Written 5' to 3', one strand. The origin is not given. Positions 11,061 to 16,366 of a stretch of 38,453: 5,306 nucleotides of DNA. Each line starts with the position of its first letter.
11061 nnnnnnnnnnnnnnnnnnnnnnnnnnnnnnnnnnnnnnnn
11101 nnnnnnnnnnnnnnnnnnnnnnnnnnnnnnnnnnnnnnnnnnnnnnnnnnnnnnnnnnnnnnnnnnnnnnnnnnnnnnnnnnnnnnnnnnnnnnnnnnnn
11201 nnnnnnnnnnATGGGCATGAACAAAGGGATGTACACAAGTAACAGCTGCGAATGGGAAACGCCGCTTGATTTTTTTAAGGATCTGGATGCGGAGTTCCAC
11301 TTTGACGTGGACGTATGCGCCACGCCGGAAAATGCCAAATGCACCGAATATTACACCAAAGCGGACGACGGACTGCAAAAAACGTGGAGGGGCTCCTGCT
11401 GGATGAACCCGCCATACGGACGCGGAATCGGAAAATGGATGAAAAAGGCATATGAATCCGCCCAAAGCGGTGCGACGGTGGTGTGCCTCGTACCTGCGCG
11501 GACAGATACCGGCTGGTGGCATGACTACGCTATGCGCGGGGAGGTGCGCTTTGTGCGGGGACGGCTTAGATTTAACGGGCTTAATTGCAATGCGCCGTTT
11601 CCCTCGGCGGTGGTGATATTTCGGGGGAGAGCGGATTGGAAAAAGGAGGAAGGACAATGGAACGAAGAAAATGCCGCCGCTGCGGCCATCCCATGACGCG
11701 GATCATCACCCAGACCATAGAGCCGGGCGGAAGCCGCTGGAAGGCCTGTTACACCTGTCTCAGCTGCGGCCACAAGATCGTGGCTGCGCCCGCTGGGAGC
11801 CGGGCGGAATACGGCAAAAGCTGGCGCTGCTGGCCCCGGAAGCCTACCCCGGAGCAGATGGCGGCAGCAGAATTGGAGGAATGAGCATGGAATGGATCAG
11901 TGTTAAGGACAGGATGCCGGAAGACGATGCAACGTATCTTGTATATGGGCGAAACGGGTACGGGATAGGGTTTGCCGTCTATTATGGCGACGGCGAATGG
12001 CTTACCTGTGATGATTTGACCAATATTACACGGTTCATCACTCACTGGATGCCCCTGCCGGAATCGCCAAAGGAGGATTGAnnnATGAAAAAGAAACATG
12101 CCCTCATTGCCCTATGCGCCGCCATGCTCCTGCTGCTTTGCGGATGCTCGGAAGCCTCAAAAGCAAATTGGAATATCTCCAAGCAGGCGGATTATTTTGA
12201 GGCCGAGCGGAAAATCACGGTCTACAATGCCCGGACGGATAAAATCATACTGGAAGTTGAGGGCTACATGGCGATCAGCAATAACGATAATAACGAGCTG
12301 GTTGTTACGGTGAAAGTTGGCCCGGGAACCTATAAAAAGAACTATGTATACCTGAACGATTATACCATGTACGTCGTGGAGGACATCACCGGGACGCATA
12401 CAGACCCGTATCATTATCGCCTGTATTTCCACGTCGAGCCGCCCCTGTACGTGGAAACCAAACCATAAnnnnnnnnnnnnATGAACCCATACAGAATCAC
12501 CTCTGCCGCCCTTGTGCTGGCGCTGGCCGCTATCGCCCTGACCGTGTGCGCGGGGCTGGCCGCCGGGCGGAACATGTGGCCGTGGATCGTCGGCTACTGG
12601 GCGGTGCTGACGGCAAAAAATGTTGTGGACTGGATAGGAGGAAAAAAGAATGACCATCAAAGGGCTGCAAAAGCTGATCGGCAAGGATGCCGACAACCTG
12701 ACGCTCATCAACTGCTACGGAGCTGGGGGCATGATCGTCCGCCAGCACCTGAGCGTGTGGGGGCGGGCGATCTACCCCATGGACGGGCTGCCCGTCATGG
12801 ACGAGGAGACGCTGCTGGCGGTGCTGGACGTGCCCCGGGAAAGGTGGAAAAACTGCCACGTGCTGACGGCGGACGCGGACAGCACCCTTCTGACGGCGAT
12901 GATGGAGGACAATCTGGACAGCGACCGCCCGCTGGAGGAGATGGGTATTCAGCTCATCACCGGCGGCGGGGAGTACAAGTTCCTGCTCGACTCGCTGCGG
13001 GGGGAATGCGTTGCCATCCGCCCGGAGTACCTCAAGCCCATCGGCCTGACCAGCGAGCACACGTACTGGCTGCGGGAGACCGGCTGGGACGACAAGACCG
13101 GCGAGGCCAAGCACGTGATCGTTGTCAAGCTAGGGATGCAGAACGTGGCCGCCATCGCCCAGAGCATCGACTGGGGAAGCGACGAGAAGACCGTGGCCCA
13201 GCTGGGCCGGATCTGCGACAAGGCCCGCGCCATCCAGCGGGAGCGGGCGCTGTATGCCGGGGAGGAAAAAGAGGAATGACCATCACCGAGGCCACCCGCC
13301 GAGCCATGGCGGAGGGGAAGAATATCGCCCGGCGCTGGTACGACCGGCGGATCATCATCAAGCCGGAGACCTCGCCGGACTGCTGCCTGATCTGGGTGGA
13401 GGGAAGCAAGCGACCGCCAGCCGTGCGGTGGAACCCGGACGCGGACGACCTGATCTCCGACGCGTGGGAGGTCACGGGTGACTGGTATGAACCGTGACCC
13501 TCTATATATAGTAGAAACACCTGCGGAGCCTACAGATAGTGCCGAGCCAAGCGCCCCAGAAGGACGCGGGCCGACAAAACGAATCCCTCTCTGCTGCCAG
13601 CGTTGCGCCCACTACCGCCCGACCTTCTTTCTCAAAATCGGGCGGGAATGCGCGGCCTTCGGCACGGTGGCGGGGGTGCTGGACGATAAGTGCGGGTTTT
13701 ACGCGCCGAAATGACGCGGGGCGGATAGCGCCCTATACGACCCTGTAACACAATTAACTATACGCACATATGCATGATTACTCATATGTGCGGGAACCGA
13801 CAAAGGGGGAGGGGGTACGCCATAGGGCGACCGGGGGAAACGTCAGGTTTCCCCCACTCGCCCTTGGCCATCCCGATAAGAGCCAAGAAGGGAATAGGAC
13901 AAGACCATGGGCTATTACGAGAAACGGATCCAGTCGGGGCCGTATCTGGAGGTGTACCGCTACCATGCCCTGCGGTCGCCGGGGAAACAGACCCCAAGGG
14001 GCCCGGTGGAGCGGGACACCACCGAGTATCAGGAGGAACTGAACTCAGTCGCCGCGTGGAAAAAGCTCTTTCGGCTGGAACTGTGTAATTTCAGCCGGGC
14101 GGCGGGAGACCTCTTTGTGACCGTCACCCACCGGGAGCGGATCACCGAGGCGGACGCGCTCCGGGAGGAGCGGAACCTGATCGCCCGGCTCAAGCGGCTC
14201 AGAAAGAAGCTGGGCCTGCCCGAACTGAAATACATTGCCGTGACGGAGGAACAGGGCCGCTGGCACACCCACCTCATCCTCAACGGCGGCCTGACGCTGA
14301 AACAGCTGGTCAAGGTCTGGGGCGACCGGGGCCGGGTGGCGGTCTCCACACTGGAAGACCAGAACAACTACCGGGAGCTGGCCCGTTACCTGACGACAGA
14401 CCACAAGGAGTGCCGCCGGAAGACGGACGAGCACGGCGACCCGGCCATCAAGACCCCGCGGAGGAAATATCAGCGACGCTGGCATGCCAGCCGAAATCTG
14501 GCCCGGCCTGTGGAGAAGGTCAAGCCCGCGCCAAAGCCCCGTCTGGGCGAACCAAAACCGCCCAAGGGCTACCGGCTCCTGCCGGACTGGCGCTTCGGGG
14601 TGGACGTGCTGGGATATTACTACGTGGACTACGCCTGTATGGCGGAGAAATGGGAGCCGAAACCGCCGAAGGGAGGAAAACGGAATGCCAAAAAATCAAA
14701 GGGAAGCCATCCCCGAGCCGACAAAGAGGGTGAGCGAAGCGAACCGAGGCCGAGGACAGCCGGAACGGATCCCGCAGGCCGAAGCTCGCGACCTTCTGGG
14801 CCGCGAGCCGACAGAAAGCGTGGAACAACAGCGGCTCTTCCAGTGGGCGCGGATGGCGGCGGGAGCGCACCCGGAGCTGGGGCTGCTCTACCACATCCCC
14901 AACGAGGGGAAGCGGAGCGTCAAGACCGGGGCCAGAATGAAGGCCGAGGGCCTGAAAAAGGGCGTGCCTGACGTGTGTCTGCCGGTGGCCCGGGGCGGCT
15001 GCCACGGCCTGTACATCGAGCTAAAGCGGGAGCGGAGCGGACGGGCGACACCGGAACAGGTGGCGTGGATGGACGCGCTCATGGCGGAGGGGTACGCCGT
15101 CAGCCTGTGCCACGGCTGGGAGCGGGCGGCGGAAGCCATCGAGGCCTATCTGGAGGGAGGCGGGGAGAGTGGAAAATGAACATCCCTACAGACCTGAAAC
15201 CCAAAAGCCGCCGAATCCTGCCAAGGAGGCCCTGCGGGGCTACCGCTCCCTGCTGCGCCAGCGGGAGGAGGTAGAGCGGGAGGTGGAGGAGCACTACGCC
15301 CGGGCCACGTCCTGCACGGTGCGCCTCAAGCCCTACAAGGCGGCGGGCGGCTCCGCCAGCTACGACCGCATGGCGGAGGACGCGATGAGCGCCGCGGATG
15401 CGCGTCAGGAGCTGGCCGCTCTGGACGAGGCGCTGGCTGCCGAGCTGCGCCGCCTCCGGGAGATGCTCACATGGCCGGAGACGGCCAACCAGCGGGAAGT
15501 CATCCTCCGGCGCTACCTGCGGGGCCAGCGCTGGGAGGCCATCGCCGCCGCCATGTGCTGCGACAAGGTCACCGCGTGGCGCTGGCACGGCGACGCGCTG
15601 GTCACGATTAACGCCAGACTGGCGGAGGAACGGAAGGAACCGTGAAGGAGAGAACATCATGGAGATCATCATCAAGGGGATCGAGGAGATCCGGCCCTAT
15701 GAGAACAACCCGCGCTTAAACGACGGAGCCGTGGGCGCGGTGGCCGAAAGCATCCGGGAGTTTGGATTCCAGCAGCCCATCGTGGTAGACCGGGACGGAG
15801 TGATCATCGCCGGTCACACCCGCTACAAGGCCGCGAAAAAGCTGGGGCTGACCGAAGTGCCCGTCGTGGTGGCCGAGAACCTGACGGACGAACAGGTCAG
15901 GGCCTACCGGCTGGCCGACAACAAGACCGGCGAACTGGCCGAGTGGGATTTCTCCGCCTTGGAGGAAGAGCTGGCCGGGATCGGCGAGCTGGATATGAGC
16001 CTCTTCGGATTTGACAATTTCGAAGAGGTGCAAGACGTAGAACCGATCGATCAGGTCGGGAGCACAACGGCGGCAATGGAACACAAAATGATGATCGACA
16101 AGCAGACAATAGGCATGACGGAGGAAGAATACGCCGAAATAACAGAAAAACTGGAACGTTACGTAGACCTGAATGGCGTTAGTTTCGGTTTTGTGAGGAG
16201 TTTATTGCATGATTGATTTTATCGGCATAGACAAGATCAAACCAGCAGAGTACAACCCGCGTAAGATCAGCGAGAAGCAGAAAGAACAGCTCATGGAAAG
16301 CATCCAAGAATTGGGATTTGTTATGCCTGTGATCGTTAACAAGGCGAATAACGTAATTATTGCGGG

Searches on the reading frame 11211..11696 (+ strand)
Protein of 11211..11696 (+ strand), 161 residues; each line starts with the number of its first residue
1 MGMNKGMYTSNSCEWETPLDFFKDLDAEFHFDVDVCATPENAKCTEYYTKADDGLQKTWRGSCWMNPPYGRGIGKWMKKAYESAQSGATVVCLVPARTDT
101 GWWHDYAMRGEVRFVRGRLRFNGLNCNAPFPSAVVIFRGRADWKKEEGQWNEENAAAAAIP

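Call 10: search_protein_families(library=pfam, proteins=[window:11211-11696:+], max_evalue=0.01)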
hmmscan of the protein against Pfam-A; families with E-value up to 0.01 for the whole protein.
window:11211-11696:+ (161 aa): 1 family
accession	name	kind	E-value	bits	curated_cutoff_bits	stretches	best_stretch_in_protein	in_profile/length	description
PF05869.16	Dam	-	4e-28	98.6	28.1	1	14-121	11-123/169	DNA N-6-adenine-methyltransferase (Dam)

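Call 11: search_protein_families(library=phrogs, proteins=[window:11211-11696:+], max_evalue=0.001)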
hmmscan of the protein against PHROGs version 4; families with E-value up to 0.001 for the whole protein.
window:11211-11696:+ (161 aa): 4 families
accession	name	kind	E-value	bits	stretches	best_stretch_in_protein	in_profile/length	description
phrog_111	-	other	8.7e-55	187.8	1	4-140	56-204/345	DNA methyltransferase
phrog_22740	-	unknown function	1.2e-26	94.1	1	4-82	3-84/99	-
phrog_6083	-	DNA, RNA and nucleotide metabolism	7.2e-11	43.2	1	85-152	2-80/94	DNA methylase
phrog_33262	-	moron, auxiliary metabolic gene and host takeover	4.3e-06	26.5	1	14-122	306-430/495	phosphoadenosine phosphosulfate reductase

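Call 13: find_related_loci(query=window:11211-11696:+, collection=viral_contigs, flank=3000)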
Query window:11211-11696:+ (161 aa) in viral_contigs; peptide patterns used: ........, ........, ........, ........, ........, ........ (x = any residue, [..] = any of these).
599 stretches matched a pattern (row limit reached: there are more); 599 encode a relative of the query (tblastn E <= 1e-3); the best 80 are kept; 80 distinct loci.
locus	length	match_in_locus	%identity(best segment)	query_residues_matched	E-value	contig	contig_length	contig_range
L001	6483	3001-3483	99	1-161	1e-109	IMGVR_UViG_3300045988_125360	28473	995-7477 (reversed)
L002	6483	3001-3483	97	1-161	6e-106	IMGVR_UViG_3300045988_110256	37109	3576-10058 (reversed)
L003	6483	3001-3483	94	1-161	1e-102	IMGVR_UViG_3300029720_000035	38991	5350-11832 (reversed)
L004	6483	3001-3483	94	1-161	1e-96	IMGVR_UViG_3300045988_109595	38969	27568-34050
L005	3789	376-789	66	1-137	1e-66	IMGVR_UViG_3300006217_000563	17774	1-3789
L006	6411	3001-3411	69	2-138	6e-65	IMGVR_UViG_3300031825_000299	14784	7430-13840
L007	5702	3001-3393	71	8-138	3e-64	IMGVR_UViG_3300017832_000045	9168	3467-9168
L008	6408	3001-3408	67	3-138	4e-64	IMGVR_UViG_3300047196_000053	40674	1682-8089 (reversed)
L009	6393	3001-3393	70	8-138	4e-64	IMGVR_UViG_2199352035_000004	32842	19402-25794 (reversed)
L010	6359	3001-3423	65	2-142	8e-64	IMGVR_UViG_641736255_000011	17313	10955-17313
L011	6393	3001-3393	70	8-138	4e-64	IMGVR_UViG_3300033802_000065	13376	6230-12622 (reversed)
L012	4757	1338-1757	66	1-140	3e-63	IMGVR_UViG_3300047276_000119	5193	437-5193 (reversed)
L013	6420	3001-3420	62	3-142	4e-63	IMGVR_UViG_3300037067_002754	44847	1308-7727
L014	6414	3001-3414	65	1-138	3e-63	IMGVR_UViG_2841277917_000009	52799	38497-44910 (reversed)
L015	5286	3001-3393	71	8-138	6e-63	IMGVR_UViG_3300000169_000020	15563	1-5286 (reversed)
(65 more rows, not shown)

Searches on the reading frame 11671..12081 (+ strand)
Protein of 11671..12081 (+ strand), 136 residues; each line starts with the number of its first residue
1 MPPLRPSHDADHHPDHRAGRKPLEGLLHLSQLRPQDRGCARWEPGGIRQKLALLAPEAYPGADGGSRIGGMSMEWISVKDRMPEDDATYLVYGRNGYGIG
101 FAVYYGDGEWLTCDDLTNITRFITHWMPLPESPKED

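Call 10: search_protein_families(library=pfam, proteins=[window:11671-12081:+], max_evalue=0.01)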
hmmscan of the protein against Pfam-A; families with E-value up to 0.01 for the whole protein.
window:11671-12081:+ (136 aa): 1 family
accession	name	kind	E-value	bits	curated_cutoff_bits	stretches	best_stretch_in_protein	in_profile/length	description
PF04448.17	DUF551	-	2.4e-12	47.9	22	1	74-134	1-68/68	Protein of unknown function (DUF551)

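Call 11: search_protein_families(library=phrogs, proteins=[window:11671-12081:+], max_evalue=0.001)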
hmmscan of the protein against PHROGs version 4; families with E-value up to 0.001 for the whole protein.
window:11671-12081:+ (136 aa): 5 families
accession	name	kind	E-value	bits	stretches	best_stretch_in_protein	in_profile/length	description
phrog_924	-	unknown function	6.9e-16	59.6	1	72-135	89-152/267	-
phrog_60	-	unknown function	1.9e-10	42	1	74-135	222-281/461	-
phrog_7704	-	unknown function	3e-08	34.8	1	74-135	108-171/173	-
phrog_15198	-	unknown function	3.2e-05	25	1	74-135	84-155/159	-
phrog_6925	-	unknown function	8e-05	23.9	1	72-134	38-112/113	-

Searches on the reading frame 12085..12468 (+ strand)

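Call 10: search_protein_families(library=pfam, proteins=[window:12085-12468:+], max_evalue=0.01)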
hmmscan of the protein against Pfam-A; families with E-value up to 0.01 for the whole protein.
window:12085-12468:+ (127 aa): 2 families
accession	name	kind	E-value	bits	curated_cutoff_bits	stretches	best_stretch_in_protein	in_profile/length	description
PF25682.1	Phage_VG64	-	1.1e-41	142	27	1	1-117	1-117/127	Mycobacterium phage VG64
PF16475.10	DUF5052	-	0.0075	16.3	29.4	1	3-66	1-62/199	Domain of unknown function (DUF5052)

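Call 11: search_protein_families(library=phrogs, proteins=[window:12085-12468:+], max_evalue=0.001)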
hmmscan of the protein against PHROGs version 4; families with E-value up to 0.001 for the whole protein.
window:12085-12468:+ (127 aa): 2 families
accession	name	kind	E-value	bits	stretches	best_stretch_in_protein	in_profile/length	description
phrog_478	-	integration and excision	2.9e-38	131.8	1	1-118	1-120/129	site-specific recombination directionality factor RDF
phrog_2316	-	unknown function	0.0001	23.2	1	1-88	1-88/191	-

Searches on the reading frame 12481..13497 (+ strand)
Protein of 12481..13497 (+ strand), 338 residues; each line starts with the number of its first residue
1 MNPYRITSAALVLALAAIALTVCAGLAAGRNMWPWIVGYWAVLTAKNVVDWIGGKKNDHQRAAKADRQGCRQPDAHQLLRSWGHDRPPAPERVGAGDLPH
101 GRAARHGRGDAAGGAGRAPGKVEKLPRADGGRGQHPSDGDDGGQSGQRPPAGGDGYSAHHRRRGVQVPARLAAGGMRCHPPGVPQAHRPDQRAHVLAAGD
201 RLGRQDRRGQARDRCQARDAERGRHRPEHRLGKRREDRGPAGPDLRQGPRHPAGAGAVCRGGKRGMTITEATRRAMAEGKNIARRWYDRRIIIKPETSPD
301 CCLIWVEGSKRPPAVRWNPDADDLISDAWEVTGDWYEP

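Call 10: search_protein_families(library=pfam, proteins=[window:12481-13497:+], max_evalue=0.01)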
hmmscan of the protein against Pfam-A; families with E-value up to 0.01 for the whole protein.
window:12481-13497:+ (338 aa): 1 family
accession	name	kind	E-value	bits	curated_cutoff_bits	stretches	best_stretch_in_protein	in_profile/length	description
PF11195.14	Tad2-like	-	7.7e-05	23.6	25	1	266-331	1-72/73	Thoeris anti-defense 2-like domain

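Call 11: search_protein_families(library=phrogs, proteins=[window:12481-13497:+], max_evalue=0.001)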
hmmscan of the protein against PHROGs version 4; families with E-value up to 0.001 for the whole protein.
window:12481-13497:+ (338 aa): 1 family
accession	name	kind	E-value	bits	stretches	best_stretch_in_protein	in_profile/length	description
phrog_643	-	transcription regulation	3.7e-11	44.1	1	266-332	1-72/84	transcriptional regulator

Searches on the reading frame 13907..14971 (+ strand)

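Call 10: search_protein_families(library=pfam, proteins=[window:13907-14971:+], max_evalue=0.01)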
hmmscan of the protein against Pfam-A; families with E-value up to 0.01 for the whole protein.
window:13907-14971:+ (354 aa): 1 family
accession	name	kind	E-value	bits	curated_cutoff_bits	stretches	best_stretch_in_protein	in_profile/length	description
PF23343.2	REP_ORF2-G2P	-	2.7e-08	34.4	27.8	1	69-164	2-97/99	Replication-associated protein ORF2/G2P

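Call 11: search_protein_families(library=phrogs, proteins=[window:13907-14971:+], max_evalue=0.001)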
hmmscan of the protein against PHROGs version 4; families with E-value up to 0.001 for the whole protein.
window:13907-14971:+ (354 aa): 2 families
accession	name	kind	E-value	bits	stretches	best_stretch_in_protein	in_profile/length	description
phrog_3584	-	DNA, RNA and nucleotide metabolism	2.6e-44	152.6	1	3-247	5-248/265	replication initiation protein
phrog_3419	-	DNA, RNA and nucleotide metabolism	4.3e-10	40.6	1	28-163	68-206/289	rolling circle DNA replication initiation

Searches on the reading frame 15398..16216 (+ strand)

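Call 44: search_protein_families(library=pfam, proteins=[window:15398-16216:+], max_evalue=0.01)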
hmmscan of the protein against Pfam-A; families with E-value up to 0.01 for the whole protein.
window:15398-16216:+ (272 aa): 1 family
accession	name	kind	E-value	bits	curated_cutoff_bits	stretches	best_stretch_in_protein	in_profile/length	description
PF02195.25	ParB_N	-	3.9e-11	43.3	26.3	1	95-175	8-93/95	ParB N-terminal domain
